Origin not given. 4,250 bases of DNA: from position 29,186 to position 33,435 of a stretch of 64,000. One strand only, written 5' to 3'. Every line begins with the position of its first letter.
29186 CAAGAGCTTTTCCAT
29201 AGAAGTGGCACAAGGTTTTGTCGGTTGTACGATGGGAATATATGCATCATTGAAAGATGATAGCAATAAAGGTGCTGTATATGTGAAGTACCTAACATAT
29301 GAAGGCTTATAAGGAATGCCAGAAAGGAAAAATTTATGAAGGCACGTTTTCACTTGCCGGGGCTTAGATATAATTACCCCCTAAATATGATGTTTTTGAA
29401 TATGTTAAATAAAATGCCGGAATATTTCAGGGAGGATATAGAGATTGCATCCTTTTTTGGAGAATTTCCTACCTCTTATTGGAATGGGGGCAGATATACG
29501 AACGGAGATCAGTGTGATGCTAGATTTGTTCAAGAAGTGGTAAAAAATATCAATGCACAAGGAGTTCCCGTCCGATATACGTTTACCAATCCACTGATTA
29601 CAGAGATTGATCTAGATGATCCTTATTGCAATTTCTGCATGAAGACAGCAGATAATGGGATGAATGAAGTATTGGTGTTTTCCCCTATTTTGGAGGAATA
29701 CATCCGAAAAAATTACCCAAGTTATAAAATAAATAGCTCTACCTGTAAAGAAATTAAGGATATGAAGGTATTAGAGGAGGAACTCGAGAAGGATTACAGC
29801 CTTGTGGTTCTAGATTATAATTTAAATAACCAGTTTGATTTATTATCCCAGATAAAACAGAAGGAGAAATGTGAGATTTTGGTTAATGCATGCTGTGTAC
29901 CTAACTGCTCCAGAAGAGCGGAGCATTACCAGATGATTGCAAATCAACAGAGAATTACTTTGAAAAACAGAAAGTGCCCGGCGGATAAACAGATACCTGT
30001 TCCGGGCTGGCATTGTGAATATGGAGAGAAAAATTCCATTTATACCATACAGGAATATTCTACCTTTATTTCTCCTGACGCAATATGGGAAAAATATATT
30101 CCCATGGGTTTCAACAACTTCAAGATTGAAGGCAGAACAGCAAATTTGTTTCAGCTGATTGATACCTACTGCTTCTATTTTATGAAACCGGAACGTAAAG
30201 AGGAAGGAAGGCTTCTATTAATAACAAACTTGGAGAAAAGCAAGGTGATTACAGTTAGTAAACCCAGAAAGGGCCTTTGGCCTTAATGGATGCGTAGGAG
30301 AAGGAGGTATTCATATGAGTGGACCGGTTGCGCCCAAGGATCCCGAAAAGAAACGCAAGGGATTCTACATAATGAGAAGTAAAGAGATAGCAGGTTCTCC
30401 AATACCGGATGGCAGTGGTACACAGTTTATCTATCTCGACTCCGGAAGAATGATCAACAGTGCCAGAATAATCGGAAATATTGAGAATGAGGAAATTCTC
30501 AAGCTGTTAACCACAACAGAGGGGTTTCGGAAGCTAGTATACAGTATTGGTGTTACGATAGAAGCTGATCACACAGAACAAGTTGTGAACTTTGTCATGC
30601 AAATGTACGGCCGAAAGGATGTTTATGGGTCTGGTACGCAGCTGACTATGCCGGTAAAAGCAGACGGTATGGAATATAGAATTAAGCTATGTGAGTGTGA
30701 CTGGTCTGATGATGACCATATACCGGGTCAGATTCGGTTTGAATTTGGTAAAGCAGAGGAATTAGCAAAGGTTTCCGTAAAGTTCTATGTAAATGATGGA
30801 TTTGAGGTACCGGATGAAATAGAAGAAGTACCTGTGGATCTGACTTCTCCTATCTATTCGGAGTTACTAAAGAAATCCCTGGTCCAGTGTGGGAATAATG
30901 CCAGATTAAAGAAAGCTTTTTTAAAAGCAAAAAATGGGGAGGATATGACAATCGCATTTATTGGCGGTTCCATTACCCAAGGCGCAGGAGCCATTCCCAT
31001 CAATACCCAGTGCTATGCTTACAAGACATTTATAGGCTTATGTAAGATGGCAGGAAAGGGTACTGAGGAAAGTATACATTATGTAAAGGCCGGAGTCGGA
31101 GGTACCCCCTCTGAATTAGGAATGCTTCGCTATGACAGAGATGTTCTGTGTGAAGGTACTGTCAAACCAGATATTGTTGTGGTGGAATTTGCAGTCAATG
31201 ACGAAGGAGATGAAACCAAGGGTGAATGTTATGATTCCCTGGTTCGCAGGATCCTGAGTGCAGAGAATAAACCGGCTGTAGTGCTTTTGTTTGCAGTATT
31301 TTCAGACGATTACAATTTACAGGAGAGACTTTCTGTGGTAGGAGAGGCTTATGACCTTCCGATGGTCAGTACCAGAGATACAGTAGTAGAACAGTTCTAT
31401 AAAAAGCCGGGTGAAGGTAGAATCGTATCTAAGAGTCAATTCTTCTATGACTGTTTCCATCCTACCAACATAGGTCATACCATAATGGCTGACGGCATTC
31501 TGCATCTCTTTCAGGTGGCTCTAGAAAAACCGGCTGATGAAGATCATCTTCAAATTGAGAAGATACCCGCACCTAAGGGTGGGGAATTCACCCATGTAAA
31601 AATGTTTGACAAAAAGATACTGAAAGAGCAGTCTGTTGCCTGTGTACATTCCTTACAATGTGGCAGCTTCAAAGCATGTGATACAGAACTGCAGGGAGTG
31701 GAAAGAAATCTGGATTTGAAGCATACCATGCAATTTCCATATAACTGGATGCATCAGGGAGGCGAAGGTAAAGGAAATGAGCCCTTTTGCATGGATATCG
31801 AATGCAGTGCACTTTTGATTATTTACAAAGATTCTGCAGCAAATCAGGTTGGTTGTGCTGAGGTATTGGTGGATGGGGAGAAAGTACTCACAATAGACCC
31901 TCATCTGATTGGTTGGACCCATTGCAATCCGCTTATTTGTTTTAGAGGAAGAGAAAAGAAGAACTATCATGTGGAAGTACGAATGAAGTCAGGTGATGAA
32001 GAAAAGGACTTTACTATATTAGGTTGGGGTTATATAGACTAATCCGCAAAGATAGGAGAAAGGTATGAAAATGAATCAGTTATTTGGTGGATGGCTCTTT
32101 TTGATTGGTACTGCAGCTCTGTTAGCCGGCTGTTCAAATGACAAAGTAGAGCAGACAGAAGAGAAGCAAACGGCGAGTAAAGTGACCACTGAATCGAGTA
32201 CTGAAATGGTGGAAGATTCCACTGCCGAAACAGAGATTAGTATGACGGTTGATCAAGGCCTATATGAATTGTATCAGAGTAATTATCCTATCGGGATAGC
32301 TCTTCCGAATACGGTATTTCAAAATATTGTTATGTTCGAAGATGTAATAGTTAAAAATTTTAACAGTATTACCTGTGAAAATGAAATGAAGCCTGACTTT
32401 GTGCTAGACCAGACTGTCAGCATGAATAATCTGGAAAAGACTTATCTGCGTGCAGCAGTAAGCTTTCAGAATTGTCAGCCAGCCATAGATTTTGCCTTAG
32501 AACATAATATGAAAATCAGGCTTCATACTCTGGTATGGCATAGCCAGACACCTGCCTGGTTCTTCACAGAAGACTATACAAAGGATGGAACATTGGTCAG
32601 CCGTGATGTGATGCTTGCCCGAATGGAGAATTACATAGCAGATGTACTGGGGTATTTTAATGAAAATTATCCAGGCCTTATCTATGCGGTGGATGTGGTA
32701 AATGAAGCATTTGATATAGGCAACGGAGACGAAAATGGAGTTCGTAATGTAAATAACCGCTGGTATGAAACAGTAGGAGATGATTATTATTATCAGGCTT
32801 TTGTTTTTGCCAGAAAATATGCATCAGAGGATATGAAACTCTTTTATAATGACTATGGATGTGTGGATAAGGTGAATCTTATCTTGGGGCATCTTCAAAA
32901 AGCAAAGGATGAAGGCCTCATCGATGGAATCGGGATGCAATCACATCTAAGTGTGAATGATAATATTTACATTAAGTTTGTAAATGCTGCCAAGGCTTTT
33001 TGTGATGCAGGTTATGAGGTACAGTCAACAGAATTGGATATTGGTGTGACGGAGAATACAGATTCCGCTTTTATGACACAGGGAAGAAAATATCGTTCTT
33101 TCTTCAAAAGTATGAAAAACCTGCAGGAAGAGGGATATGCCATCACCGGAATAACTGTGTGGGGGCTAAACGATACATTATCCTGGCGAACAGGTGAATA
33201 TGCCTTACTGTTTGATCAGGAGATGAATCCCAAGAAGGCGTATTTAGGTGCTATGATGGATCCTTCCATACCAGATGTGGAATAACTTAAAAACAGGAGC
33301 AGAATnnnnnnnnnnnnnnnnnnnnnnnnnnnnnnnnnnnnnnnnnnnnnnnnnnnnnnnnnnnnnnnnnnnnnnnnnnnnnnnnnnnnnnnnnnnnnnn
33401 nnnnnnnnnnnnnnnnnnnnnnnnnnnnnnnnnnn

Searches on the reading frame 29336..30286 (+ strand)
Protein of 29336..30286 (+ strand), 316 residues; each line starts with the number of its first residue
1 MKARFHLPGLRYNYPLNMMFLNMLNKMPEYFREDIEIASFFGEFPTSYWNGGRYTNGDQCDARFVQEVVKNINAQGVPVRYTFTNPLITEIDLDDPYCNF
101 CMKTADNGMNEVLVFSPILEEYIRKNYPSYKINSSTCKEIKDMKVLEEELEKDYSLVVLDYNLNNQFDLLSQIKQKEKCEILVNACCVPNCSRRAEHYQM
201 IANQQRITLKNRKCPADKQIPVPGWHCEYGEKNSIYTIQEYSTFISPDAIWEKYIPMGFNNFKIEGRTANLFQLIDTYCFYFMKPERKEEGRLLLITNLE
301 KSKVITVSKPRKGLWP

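Call 17: search_protein_families(library=pfam, proteins=[window:29336-30286:+], max_evalue=0.00001)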
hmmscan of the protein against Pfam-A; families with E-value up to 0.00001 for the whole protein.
window:29336-30286:+ (316 aa): 0 families

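Call 67: search_protein_families(library=ncbifam, proteins=[window:29336-30286:+], max_evalue=0.001)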
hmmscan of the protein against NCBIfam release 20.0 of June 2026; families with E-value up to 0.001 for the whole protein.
window:29336-30286:+ (316 aa): 0 families

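Call 74: search_solved_structures(query=window:29336-30286:+, max_evalue=0.1)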
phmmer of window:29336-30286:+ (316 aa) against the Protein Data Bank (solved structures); distinct sequences matched with E-value up to 0.1: 0.

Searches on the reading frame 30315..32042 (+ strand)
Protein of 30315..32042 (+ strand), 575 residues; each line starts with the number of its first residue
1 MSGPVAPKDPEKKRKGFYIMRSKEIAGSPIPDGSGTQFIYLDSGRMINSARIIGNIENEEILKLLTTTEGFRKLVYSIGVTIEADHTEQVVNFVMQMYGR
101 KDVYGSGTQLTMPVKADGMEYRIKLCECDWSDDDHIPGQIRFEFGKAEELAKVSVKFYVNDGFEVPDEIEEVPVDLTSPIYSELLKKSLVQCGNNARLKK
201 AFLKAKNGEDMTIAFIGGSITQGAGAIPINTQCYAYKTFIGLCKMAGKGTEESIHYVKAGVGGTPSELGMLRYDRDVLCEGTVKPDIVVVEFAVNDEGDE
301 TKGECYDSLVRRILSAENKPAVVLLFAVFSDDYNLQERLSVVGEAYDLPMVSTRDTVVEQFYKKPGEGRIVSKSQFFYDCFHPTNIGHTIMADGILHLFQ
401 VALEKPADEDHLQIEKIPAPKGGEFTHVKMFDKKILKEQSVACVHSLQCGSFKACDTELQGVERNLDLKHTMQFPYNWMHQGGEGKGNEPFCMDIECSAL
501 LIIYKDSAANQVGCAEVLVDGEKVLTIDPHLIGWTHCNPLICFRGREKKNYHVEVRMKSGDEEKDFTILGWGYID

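Call 17: search_protein_families(library=pfam, proteins=[window:30315-32042:+], max_evalue=0.00001)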
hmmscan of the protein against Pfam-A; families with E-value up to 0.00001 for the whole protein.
window:30315-32042:+ (575 aa): 1 family
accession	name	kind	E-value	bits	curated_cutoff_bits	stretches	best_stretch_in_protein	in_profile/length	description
PF13472.12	Lipase_GDSL_2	-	3e-10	41.3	32.9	1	215-389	1-177/178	GDSL-like Lipase/Acylhydrolase family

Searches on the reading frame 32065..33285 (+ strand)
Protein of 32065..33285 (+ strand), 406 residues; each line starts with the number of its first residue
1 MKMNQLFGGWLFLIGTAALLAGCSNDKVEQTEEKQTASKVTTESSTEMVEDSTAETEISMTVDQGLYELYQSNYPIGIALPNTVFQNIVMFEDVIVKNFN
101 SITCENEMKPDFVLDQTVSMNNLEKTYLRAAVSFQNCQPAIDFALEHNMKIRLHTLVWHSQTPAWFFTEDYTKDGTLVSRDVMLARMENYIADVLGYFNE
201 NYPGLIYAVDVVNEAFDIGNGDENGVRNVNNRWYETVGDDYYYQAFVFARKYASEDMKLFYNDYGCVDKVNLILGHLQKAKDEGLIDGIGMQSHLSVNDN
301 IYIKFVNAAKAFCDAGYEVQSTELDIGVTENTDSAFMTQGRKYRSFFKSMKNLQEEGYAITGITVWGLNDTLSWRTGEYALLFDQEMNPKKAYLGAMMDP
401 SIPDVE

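Call 17: search_protein_families(library=pfam, proteins=[window:32065-33285:+], max_evalue=0.00001)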
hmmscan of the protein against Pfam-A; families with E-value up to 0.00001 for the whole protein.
window:32065-33285:+ (406 aa): 1 family
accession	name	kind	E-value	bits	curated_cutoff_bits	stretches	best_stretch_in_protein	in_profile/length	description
PF00331.26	Glyco_hydro_10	-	1.8e-75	254.5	22.1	1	67-395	3-307/311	Glycosyl hydrolase family 10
